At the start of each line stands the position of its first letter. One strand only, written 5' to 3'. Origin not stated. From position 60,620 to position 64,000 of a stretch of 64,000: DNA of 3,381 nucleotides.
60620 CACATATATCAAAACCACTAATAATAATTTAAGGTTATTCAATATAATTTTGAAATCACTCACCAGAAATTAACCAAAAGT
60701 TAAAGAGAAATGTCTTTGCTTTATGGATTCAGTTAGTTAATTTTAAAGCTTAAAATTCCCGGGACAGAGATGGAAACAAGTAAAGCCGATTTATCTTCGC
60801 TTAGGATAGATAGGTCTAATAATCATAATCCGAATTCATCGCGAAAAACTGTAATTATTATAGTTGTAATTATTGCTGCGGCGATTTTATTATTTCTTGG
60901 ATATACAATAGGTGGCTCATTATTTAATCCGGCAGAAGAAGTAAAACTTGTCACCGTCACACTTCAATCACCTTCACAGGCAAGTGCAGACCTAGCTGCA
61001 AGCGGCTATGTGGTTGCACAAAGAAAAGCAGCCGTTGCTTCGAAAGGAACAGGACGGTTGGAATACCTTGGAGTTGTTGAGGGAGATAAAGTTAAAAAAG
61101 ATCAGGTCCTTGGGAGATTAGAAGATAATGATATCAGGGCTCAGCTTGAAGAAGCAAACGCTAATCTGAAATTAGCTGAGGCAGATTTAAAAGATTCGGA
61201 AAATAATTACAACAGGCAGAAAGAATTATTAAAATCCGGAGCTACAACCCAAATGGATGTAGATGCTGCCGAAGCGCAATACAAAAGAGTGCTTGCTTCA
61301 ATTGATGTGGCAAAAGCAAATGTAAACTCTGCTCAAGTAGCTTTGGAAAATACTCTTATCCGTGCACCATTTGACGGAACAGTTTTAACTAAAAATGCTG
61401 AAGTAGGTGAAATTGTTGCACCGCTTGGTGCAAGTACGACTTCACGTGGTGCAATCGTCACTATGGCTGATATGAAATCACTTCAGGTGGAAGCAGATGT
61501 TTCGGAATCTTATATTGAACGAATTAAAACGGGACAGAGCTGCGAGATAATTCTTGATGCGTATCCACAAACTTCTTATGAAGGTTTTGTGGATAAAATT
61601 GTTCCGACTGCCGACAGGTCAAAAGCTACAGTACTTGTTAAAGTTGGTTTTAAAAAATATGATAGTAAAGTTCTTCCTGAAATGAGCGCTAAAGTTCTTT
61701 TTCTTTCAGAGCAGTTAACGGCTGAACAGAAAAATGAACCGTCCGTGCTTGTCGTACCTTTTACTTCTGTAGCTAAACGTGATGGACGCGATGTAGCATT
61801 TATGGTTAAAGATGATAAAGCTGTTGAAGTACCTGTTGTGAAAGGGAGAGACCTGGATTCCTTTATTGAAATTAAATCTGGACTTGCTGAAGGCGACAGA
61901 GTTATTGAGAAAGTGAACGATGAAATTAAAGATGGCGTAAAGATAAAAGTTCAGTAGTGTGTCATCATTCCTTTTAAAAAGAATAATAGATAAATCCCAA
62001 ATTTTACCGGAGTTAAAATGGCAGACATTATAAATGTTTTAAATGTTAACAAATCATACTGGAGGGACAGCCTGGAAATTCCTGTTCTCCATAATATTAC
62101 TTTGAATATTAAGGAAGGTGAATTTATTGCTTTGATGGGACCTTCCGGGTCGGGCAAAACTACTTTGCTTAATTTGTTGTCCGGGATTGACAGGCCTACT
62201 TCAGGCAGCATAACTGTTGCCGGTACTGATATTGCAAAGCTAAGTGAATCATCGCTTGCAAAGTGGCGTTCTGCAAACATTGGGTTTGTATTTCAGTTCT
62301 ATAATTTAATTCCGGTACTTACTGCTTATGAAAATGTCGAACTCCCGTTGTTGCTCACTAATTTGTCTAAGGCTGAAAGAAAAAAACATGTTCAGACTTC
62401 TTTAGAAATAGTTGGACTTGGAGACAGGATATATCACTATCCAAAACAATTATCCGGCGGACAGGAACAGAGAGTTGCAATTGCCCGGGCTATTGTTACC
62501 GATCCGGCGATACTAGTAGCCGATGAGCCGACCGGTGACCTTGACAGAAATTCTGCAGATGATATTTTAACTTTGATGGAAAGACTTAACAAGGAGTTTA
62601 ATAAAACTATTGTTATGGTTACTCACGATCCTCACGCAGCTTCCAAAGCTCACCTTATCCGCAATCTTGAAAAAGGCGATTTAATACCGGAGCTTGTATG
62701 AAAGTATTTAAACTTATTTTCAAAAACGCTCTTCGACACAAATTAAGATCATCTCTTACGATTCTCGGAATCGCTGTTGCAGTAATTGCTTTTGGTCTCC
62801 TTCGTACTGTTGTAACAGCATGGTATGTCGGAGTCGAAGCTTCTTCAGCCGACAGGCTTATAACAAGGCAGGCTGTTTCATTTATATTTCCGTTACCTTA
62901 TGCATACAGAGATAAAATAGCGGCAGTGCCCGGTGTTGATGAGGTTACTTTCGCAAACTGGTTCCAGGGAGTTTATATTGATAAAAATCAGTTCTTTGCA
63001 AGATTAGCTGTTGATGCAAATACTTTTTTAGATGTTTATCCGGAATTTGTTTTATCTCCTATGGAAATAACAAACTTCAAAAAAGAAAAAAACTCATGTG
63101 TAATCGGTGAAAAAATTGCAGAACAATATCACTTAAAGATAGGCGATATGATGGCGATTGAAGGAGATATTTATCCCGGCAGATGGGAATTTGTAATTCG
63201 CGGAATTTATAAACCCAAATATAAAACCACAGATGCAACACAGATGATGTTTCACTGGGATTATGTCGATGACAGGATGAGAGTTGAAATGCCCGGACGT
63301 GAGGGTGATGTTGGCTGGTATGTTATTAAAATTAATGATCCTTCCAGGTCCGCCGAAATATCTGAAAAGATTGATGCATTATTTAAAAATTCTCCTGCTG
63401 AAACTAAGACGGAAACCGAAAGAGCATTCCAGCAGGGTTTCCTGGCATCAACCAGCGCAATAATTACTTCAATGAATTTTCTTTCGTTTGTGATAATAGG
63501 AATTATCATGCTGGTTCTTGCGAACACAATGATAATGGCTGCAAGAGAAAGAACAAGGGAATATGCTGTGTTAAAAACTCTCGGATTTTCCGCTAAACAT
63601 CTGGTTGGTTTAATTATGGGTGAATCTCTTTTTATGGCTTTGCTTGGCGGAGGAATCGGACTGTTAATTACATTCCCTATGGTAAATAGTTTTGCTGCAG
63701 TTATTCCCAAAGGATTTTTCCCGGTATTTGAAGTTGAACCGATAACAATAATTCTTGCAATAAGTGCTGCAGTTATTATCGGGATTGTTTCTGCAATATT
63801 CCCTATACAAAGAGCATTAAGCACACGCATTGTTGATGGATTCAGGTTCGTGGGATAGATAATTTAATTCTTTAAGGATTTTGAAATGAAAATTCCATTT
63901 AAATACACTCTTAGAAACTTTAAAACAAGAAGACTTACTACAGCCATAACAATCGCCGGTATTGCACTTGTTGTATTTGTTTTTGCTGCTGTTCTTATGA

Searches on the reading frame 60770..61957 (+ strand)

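Call 70: search_protein_families(library=pfam, proteins=[window:60770-61957:+], max_evalue=0.0001)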
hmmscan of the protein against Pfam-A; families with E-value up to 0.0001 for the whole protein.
window:60770-61957:+ (395 aa): 3 families
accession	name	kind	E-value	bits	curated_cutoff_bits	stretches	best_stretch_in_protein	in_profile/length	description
PF16576.10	HlyD_D23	-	2.9e-22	79.4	30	1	74-307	5-214/214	Barrel-sandwich domain of CusB or HlyD membrane-fusion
PF13437.12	HlyD_3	-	8.6e-16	59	22.2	1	197-297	2-96/106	HlyD family secretion protein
PF02321.23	OEP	-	3.2e-06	27.5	22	1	124-195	114-185/187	Outer membrane efflux protein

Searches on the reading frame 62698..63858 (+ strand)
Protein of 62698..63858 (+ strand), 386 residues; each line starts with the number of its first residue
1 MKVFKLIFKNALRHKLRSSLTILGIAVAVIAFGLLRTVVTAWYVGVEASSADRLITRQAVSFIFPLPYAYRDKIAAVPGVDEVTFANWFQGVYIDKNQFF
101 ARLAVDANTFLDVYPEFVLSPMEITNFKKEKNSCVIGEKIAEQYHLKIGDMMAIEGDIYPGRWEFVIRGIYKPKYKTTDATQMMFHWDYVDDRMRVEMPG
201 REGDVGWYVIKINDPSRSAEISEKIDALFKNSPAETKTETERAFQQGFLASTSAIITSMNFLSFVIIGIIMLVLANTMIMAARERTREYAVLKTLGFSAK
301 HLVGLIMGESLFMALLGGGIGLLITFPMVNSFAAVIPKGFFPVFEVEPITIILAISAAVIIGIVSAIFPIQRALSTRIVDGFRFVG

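Call 70: search_protein_families(library=pfam, proteins=[window:62698-63858:+], max_evalue=0.0001)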
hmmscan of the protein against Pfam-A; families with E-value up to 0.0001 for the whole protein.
window:62698-63858:+ (386 aa): 2 families
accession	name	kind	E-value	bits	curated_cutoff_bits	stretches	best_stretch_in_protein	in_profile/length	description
PF02687.27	FtsX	-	1.9e-16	60.6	25.5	1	260-376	1-118/120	FtsX-like permease C-terminal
PF12704.14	MacB_PCD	-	1.2e-10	42.5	27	1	18-227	1-206/207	MacB-like periplasmic core domain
